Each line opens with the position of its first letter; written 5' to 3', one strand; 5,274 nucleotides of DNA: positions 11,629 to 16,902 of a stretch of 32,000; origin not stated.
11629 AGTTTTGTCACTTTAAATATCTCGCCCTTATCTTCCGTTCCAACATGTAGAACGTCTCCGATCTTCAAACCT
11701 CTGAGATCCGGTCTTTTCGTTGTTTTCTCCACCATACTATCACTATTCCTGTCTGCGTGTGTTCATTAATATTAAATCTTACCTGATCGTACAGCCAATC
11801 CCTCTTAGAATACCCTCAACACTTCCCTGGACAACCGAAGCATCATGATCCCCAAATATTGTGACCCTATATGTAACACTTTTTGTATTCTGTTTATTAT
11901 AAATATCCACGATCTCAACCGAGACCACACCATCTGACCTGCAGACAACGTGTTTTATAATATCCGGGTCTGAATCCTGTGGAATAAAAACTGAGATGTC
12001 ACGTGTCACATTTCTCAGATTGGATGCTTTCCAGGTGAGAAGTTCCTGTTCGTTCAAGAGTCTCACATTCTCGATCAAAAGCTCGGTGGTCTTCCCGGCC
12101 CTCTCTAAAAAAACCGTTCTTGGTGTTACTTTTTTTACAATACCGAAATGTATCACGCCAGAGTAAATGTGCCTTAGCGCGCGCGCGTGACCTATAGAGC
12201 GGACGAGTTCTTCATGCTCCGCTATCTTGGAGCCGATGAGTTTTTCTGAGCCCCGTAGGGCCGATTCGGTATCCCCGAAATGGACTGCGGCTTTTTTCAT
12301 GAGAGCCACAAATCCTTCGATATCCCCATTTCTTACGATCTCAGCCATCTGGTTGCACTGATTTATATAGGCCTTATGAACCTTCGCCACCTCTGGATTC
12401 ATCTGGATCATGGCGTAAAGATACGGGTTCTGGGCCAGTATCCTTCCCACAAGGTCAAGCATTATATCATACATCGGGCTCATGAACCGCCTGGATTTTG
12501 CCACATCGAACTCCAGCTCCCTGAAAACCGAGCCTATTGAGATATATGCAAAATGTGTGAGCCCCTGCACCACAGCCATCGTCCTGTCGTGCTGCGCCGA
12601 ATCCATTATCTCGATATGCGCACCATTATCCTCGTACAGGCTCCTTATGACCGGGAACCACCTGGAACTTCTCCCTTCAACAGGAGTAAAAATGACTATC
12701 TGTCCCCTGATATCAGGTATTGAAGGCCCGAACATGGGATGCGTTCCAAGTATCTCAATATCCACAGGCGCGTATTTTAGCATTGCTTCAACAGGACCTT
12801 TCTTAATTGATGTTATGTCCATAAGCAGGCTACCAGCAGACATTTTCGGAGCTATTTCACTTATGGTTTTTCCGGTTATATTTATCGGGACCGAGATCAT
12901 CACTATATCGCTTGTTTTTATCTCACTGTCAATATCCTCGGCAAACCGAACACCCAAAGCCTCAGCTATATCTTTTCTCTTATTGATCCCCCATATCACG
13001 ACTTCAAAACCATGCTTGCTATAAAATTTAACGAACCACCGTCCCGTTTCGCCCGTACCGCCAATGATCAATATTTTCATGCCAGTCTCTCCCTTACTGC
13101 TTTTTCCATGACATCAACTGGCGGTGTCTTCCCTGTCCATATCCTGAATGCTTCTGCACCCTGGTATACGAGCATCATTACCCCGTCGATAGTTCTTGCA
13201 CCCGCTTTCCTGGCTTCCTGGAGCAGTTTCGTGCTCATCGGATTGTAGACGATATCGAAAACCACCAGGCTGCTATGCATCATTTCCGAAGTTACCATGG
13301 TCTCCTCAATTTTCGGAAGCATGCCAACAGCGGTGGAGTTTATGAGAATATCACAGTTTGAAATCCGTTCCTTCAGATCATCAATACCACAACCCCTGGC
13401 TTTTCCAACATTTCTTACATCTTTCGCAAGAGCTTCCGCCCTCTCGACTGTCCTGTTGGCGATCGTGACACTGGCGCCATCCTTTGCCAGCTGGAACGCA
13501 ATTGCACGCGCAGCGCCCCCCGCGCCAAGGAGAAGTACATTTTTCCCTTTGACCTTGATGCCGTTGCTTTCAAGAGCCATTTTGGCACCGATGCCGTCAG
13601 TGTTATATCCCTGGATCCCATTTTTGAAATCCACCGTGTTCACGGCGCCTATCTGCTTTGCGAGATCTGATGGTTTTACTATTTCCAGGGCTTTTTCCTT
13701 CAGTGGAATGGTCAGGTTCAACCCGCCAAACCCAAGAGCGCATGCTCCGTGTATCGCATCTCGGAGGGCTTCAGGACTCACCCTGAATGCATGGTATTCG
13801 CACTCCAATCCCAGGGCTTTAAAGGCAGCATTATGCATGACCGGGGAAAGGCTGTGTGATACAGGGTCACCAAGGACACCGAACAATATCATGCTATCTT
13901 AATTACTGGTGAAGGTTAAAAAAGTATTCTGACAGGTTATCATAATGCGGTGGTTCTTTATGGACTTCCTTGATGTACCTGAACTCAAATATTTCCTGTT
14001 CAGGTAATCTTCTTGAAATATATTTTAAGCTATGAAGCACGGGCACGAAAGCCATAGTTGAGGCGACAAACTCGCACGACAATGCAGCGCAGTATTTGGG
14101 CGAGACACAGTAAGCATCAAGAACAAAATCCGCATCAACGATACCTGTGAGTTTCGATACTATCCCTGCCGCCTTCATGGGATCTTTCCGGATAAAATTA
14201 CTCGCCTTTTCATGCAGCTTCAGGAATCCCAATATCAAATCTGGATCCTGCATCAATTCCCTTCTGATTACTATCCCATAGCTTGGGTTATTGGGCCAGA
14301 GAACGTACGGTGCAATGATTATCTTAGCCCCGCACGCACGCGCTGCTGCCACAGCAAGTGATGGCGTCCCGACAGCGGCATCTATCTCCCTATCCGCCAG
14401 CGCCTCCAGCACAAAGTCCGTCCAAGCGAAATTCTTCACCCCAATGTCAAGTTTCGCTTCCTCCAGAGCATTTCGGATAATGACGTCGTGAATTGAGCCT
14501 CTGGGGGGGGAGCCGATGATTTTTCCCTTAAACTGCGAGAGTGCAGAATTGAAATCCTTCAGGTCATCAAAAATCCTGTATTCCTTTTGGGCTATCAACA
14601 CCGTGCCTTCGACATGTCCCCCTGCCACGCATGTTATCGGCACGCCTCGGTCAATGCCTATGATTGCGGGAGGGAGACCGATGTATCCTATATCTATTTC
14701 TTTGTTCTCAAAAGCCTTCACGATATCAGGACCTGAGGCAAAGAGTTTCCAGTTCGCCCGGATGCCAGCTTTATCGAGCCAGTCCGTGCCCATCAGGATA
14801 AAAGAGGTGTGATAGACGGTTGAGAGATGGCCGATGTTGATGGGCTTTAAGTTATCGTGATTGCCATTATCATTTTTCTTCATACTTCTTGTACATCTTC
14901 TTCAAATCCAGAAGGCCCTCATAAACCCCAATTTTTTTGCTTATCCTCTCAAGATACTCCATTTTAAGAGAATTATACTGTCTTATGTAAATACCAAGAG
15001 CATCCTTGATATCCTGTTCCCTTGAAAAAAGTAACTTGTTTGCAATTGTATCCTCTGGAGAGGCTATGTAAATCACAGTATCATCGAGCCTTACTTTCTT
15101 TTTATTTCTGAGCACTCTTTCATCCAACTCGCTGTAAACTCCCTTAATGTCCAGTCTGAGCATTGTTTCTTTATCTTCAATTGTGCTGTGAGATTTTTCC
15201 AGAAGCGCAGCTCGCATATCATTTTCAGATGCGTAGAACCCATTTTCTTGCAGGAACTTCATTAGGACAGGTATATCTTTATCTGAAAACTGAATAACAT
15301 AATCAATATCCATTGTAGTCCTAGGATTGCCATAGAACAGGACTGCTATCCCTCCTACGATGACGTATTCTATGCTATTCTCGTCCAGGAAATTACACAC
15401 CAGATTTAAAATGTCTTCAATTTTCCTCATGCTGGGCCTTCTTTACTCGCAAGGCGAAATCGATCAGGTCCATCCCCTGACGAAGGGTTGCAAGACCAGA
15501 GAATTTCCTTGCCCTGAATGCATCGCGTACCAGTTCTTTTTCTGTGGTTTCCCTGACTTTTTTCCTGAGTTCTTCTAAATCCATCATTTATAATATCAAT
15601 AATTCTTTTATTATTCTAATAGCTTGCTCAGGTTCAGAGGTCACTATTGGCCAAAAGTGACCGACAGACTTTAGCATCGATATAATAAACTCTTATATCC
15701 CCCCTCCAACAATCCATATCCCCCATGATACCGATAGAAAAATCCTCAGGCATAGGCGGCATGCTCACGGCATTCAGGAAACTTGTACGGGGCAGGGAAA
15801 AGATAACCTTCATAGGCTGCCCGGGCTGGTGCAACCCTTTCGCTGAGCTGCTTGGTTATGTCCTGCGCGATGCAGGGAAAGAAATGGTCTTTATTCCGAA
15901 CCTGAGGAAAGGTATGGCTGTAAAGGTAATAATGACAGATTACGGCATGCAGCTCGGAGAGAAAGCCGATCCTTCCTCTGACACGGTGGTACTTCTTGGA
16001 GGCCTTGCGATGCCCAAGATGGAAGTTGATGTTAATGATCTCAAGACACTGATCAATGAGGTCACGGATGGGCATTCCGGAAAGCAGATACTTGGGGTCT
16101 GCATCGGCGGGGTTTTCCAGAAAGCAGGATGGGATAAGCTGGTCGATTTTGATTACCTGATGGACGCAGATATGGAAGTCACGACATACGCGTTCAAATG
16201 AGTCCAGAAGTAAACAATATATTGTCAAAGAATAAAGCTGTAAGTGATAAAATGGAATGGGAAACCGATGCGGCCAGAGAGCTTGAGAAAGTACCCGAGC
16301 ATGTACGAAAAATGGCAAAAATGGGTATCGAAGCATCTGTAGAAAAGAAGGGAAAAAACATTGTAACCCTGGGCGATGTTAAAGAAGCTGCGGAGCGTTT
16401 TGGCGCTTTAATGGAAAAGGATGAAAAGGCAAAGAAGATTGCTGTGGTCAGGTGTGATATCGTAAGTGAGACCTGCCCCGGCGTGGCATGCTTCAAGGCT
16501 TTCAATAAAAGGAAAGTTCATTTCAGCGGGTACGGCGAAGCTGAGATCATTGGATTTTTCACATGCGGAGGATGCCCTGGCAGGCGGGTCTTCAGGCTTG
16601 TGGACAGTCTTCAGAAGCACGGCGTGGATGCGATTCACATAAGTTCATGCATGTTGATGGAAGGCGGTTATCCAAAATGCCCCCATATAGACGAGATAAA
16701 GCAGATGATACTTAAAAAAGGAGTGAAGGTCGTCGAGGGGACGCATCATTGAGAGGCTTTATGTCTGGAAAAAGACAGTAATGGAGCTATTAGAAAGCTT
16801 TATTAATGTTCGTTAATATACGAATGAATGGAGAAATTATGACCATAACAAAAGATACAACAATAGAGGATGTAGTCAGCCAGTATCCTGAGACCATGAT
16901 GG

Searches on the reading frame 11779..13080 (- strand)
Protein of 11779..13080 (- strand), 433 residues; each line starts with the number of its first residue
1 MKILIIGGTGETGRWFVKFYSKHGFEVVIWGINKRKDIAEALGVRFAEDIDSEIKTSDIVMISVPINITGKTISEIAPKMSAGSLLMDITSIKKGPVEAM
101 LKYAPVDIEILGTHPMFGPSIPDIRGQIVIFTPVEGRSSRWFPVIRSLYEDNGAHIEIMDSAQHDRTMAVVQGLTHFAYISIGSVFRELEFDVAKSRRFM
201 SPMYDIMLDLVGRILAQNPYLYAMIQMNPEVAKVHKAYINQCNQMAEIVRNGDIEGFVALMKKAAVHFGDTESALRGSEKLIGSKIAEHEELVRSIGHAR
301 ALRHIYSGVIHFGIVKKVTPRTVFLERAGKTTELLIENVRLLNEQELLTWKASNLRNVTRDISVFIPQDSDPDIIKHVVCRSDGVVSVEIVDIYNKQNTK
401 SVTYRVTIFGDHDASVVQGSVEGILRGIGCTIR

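Call 36: search_protein_families(library=pfam, max_evalue=0.001, proteins=[window:11779-13080:-])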
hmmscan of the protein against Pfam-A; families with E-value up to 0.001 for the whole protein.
window:11779-13080:- (433 aa): 6 families
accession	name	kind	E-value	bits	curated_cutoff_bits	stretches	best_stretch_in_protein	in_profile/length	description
PF02153.23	PDH_N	-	5.8e-23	81.5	26.5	1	21-157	6-153/154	Prephenate dehydrogenase, nucleotide-binding domain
PF20463.3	PDH_C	-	1.1e-22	80.7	22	1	161-262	2-101/102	Prephenate dehydrogenase, dimerization domain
PF03807.23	F420_oxidored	-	2.7e-06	28.3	21.6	1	2-90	1-92/94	NADP oxidoreductase coenzyme F420-dependent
PF02826.25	2-Hacid_dh_C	-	4.7e-05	23.3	25.1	1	4-68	39-103/178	D-isomer specific 2-hydroxyacid dehydrogenase, NAD binding domain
PF03446.21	NAD_binding_2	-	6.3e-05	23.5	21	1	8-95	6-98/161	NAD binding domain of 6-phosphogluconate dehydrogenase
PF03147.19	FDX-ACB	-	0.00015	22.5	31.1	1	355-408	3-62/94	Ferredoxin-fold anticodon binding domain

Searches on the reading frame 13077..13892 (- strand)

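Call 36: search_protein_families(library=pfam, max_evalue=0.001, proteins=[window:13077-13892:-])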
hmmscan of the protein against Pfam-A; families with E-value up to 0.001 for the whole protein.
window:13077-13892:- (271 aa): 8 families
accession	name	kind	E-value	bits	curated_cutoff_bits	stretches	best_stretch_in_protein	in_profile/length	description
PF08501.16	Shikimate_dh_N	-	9.5e-28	96.7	27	1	6-87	1-83/83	Shikimate dehydrogenase substrate binding domain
PF01488.26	Shikimate_DH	-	2.4e-17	63.7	24.3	1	113-215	9-112/138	Shikimate / quinate 5-dehydrogenase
PF18317.6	SDH_C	-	1.1e-15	57.5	25.8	1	240-267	4-31/31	Shikimate 5'-dehydrogenase C-terminal domain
PF02882.25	THF_DHG_CYH_C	-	2.3e-05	24.2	27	0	104-155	24-76/160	Tetrahydrofolate dehydrogenase/cyclohydrolase, NAD(P)-binding domain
PF03435.24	Sacchrp_dh_NADP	-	2.6e-05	25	25.1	1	119-182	1-44/129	Saccharopine dehydrogenase NADP binding domain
PF03807.23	F420_oxidored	-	3.1e-05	24.9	21.6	1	121-198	4-78/94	NADP oxidoreductase coenzyme F420-dependent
PF00106.31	adh_short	-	0.00011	22.1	26.6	1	117-167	1-53/195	short chain dehydrogenase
PF02826.25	2-Hacid_dh_C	-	0.00044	20.1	25.1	1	109-187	29-99/178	D-isomer specific 2-hydroxyacid dehydrogenase, NAD binding domain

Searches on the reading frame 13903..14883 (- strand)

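Call 36: search_protein_families(library=pfam, max_evalue=0.001, proteins=[window:13903-14883:-])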
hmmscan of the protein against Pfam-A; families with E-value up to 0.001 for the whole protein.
window:13903-14883:- (326 aa): 3 families
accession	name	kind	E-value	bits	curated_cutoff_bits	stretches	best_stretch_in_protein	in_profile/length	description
PF13379.11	NMT1_2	-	4e-18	66.6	24.7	1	12-237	5-243/252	NMT1-like family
PF09084.16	NMT1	-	5.9e-06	26.8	20.5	1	35-238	15-216/216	NMT1/THI5 like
PF04069.17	OpuAC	-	0.00081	19.5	21.2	0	32-168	20-167/257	Substrate binding domain of ABC-type glycine betaine transport system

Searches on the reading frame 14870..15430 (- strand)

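Call 36: search_protein_families(library=pfam, max_evalue=0.001, proteins=[window:14870-15430:-])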
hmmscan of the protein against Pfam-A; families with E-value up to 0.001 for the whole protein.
window:14870-15430:- (186 aa): 4 families
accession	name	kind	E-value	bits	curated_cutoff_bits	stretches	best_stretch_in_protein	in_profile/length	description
PF19502.5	DUF6036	-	1.5e-07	31.8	23.6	1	17-164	17-133/164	Nucleotidyltransferase of unknown function (DUF6036)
PF09970.15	DUF2204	-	4.7e-05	23.5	20.3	1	7-166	4-163/181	Nucleotidyl transferase of unknown function (DUF2204)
PF14907.12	NTP_transf_5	-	0.00012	22.1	31.2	1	6-129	58-184/249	Uncharacterised nucleotidyltransferase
PF10706.15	Aminoglyc_resit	-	0.00024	21.7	21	1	9-85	3-81/149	Aminoglycoside-2''-adenylyltransferase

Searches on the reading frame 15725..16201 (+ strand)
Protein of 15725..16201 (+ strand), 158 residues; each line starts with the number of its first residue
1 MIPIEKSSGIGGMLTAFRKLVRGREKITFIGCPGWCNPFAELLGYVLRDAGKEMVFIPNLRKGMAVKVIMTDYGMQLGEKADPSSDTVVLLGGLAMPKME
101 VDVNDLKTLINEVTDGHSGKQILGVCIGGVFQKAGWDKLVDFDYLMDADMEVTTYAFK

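Call 36: search_protein_families(library=pfam, max_evalue=0.001, proteins=[window:15725-16201:+])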
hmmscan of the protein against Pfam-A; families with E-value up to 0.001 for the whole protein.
window:15725-16201:+ (158 aa): 1 family
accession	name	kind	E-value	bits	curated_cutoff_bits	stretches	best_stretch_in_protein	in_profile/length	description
PF09897.14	DUF2124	-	7.1e-52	175.5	27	1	9-151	2-141/141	Uncharacterized protein conserved in archaea (DUF2124)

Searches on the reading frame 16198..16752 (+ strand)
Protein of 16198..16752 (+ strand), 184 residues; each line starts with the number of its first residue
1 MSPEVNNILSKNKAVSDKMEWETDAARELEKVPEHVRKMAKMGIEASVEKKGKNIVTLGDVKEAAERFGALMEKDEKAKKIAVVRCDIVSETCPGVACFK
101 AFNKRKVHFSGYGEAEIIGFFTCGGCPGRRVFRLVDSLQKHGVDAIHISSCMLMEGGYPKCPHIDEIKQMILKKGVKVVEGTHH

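Call 36: search_protein_families(library=pfam, max_evalue=0.001, proteins=[window:16198-16752:+])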
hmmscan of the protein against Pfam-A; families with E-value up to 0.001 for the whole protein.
window:16198-16752:+ (184 aa): 2 families
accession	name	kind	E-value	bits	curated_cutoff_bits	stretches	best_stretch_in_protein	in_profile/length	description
PF08821.16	CGGC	-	4.5e-35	120.5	27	1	80-183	1-106/106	CGGC domain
PF08369.16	PCP_red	-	2e-09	37.8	32.5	1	21-64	1-44/45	Proto-chlorophyllide reductase 57 kD subunit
